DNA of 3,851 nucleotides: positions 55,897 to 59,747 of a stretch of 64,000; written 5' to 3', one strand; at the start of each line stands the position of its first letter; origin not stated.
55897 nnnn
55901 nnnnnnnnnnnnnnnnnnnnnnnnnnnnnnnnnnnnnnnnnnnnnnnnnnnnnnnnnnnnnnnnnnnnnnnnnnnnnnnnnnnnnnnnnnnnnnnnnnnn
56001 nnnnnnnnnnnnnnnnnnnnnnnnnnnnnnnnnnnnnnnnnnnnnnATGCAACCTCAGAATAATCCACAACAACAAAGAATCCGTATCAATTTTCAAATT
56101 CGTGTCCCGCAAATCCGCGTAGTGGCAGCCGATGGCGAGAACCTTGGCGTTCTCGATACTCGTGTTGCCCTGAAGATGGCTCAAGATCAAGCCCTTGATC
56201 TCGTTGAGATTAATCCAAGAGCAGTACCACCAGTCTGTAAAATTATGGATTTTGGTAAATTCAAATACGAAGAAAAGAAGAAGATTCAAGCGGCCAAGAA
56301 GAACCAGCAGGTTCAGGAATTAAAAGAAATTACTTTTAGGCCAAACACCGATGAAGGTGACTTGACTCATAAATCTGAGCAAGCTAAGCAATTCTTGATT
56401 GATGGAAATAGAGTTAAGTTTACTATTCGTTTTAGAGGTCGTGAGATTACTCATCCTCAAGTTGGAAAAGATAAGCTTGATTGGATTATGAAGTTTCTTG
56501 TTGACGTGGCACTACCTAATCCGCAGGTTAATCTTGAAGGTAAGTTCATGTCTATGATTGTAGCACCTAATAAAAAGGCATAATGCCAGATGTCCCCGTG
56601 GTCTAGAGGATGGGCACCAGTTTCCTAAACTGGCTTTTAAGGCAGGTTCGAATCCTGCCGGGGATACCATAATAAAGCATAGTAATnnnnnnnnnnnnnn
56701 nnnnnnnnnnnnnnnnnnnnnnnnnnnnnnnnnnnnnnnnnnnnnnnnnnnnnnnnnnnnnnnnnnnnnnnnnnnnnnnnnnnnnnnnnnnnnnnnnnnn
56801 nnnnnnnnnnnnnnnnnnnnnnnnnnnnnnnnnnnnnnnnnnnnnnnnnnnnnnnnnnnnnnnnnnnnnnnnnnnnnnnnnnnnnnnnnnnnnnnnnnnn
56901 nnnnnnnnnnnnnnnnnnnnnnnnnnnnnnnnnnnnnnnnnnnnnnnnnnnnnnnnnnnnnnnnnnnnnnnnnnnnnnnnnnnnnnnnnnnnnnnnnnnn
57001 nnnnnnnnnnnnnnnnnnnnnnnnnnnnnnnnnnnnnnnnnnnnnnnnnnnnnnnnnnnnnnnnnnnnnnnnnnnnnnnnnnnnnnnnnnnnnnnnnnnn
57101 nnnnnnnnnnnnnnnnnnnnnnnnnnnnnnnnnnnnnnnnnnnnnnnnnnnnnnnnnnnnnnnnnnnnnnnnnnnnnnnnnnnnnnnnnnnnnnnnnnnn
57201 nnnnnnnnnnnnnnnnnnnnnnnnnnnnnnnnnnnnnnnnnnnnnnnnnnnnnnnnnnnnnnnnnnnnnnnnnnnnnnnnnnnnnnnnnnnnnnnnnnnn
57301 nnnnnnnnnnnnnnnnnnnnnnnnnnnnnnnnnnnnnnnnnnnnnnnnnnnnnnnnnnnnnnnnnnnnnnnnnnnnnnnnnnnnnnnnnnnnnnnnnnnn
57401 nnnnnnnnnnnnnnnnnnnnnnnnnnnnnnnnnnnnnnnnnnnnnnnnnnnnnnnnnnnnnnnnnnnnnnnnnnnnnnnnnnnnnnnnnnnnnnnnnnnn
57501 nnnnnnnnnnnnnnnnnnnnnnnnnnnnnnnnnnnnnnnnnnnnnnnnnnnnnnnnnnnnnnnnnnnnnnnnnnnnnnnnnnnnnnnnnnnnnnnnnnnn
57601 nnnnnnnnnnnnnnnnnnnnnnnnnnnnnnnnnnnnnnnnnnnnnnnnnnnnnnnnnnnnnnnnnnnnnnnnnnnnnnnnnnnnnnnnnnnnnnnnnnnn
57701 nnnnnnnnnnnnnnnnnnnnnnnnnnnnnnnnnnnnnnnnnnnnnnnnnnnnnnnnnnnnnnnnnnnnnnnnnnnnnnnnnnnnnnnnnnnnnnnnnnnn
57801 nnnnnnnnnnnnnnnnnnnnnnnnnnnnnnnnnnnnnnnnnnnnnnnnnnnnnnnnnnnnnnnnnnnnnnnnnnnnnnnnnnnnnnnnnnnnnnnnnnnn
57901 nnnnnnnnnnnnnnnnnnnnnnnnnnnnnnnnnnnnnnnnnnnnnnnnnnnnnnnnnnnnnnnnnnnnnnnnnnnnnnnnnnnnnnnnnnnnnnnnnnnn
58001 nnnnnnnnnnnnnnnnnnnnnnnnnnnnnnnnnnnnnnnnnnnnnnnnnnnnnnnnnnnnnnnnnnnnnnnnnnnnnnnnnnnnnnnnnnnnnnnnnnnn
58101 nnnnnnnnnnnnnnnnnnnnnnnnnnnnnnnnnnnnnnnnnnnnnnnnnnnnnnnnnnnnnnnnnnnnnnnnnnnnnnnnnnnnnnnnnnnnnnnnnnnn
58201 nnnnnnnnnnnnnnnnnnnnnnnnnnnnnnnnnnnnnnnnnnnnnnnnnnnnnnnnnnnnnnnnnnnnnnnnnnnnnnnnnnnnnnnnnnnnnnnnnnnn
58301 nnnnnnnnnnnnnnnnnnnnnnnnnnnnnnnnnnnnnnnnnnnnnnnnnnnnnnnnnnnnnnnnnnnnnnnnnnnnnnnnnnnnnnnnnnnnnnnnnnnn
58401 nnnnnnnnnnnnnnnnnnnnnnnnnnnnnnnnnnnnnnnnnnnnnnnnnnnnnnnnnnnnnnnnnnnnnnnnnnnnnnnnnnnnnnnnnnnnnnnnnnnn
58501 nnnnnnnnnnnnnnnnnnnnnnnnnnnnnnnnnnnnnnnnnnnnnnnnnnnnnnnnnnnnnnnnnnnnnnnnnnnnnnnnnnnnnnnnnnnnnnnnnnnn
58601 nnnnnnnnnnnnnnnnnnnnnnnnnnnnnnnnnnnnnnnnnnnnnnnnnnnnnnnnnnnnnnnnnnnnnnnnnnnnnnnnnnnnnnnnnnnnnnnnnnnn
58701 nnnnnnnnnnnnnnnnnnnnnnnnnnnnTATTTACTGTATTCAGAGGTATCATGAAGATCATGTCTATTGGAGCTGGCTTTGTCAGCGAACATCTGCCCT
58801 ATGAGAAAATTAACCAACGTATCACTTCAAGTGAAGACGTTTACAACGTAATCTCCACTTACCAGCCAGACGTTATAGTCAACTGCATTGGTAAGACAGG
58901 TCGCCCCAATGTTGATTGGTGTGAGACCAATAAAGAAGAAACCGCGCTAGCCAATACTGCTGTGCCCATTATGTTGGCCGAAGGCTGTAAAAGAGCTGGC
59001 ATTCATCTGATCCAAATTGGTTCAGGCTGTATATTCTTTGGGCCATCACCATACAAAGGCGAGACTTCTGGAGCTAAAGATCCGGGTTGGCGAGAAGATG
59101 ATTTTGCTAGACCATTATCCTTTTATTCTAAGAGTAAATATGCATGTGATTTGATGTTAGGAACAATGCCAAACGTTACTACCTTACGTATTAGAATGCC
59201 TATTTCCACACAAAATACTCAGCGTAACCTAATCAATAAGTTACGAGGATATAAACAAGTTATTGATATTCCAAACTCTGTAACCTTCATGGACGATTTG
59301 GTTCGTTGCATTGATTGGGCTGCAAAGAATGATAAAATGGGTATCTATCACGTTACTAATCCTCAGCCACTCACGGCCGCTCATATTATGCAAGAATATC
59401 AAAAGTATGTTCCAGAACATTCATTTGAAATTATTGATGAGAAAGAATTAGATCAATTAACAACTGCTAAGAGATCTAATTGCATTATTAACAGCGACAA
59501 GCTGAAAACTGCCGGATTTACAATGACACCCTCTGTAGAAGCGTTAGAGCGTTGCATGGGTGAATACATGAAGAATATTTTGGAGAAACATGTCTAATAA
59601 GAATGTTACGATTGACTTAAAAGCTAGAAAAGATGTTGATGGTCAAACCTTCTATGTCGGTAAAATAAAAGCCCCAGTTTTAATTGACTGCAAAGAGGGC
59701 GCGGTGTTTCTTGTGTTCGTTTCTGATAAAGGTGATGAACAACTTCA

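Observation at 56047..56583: Phage-encoded translation initiation factor IF-3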

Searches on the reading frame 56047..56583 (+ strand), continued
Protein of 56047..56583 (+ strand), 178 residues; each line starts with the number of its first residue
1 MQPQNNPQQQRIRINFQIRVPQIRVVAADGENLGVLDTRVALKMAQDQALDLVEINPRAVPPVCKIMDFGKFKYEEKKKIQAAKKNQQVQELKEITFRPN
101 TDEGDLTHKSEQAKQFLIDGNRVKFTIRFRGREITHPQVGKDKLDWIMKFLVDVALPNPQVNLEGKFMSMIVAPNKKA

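Call 63: search_protein_representatives(protein=window:56047-56583:+)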
Query: 178 residues. Proteins with E-value up to 0.001 (for the whole library): 12748; up to 1e-10: 7484; up to 1e-30: 640. The best 150 are listed.
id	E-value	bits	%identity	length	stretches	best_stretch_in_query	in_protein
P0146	7.8e-74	263.4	67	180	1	4-177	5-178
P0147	5.7e-52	192.3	54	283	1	10-175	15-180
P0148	4.8e-51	189.2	51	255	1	7-175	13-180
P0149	3.1e-49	183.3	58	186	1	9-151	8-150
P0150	4.1e-49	183.0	51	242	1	6-175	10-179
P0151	3.0e-48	180.1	53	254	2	46-138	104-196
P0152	5.9e-48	179.2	60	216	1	6-146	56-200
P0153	8.4e-48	178.7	52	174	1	7-177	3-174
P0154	4.1e-47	176.5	51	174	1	7-176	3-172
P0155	5.8e-46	172.7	49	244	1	6-175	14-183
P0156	1.1e-45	171.8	48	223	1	7-176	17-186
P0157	2.1e-45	170.9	49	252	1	7-175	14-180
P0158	3.6e-45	170.1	48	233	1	9-174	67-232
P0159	3.6e-45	170.1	59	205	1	10-139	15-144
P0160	7.6e-45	169.1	48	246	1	8-173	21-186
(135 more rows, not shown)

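Call 65: find_encoding_contigs(protein=P0153, flank=6000, max_places=2)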
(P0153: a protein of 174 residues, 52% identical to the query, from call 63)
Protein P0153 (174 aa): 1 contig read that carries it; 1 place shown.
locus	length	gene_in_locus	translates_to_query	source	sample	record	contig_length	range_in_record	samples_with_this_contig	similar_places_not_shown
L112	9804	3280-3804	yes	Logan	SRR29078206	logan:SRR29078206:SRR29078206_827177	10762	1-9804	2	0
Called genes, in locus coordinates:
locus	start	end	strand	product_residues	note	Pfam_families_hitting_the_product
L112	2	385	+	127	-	?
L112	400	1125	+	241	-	-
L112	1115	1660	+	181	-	-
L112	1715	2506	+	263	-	PF04446:Thg1, PF14413:Thg1C (weak)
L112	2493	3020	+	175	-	-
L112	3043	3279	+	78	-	-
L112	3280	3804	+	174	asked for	PF05198:IF3_N, PF00707:IF3_C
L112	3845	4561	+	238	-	PF00483:NTP_transferase, PF12804:NTP_transf_3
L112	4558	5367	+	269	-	PF04321:RmlD_sub_bind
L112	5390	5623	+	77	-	-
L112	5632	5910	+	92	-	-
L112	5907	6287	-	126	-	-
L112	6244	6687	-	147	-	-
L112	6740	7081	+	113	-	-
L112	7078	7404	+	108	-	-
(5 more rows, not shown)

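Call 66: find_encoding_contigs(protein=P0154, flank=6000, max_places=2)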
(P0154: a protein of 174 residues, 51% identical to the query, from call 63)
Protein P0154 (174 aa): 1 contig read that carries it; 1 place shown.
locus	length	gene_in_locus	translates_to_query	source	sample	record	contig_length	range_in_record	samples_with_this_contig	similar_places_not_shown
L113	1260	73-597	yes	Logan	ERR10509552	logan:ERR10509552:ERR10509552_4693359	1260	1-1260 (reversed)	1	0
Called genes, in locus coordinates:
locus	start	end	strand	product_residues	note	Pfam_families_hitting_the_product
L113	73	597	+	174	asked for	PF05198:IF3_N, PF00707:IF3_C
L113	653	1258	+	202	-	?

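Call 77: fold_search(model_id=the predicted structure, library=pdb)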
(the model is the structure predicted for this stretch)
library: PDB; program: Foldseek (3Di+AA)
matches with E <= 10: 735; with E <= 0.001: 24
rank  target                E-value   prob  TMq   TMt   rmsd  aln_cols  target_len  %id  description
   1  5lmn_X                8.8e-19  1.00  0.71  0.74   3.4       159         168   43  Structure of bacterial 30S-IF1-IF3-mRNA translation pre-initiation complex (state-1A) (released 2016-10-05)
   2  9a5a_B                1.5e-18  1.00  0.75  0.77   3.5       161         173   38  Integrative model of YABR-IF3 by crosslinking MS and deep learning (released 2024-09-18)
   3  9ss2_F3               1.2e-17  1.00  0.68  0.72   5.5       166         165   45  30S ribosomal subunit RimM-KO with IF1 and IF3 (State III) (released 2026-02-04)
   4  9ss1_F3               1.4e-17  1.00  0.67  0.71   5.1       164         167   44  30S ribosomal subunit RimM-KO with IF1 and IF3 (State II) (released 2026-02-04)
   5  5lms_X                1.2e-15  1.00  0.62  0.66   4.7       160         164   44  Structure of bacterial 30S-IF1-IF3-mRNA-tRNA translation pre-initiation complex(state-2C) (released 2016-10-05)
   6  8jsh_A                2.3e-13  1.00  0.63  0.66   6.1       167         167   45  Structure of the 30S-body-IF3 complex from Escherichia coli (released 2024-01-24)
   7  6rw4_8                5.6e-11  1.00  0.49  0.47   8.3       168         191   19  Structure of human mitochondrial 28S ribosome in complex with mitochondrial IF3 (released 2020-06-03)
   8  6neq_z                3.3e-10  1.00  0.51  0.46   6.9       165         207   19  Structure of human mitochondrial translation initiation factor 3 bound to the small ribosomal subunit-Class-II (released 2019-02-27)
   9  9fco_J                1.7e-09  1.00  0.49  0.82   2.7       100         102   40  Structure of E. coli 30S-IF1-IF3-mRNA-Kasugamycin complex (released 2025-03-19)
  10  9ss0_F3               3.0e-09  1.00  0.49  0.77   2.9       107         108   42  30S ribosomal subunit RimM-KO with IF1 and IF3 (State I) (released 2026-02-04)
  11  9h9h_Z                5.9e-09  1.00  0.48  0.73   3.6       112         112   43  Complex 1 30S-IF1-IF2-IF3-GE81112 (released 2025-08-06)
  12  6vrj_MODEL_1_A        2.0e-08  1.00  0.47  0.81   2.7        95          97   40  Solution structure of Pseudomonas aeruginosa IF3 C-terminal domain (released 2021-02-10)
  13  1tig                  3.0e-08  1.00  0.46  0.90   1.7        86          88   35  TRANSLATION INITIATION FACTOR 3 C-TERMINAL DOMAIN (released 1995-12-07)
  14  2m71_MODEL_1_A        6.5e-08  1.00  0.47  0.83   1.8        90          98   30  Solution structure of the a C-terminal domain of translation initiation factor IF-3 from Campylobacter jejuni (released 2013-05-15)
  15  7pua_IB               2.0e-07  1.00  0.40  0.16  13.8       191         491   20  Middle assembly intermediate of the Trypanosoma brucei mitoribosomal small subunit (released 2022-03-02)
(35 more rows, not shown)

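Call 81: find_encoding_contigs(protein=P0147, flank=4000, max_places=2)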
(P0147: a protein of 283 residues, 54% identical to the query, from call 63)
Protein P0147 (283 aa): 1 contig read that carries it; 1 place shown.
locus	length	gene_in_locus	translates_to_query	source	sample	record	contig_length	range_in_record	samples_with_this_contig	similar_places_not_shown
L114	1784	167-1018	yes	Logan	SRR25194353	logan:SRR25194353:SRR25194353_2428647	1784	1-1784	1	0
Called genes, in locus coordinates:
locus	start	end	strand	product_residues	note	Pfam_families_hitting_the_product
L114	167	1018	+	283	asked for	PF05198:IF3_N, PF00707:IF3_C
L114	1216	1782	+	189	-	?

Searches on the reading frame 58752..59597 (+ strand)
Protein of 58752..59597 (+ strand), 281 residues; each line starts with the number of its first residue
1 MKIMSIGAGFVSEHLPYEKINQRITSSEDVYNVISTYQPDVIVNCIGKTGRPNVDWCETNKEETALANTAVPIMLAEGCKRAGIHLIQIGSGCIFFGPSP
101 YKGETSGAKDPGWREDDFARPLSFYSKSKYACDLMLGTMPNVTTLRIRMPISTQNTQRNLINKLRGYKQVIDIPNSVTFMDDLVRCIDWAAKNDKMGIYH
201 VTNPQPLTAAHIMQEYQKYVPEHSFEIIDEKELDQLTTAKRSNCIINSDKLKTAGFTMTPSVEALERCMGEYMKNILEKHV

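Call 75: search_protein_families(library=ncbifam, proteins=[window:58752-59597:+], max_evalue=0.001)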
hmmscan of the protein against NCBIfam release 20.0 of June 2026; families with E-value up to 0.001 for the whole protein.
window:58752-59597:+ (281 aa): 2 families
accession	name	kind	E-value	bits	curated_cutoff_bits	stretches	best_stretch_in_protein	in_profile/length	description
TIGR01214.1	rmlD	equivalog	1.9e-18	66.6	224.05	1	13-269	25-282/285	dTDP-4-dehydrorhamnose reductase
NF007440.0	PRK09987.1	equivalog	1.3e-05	24.7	308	1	26-134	42-137/299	dTDP-4-dehydrorhamnose reductase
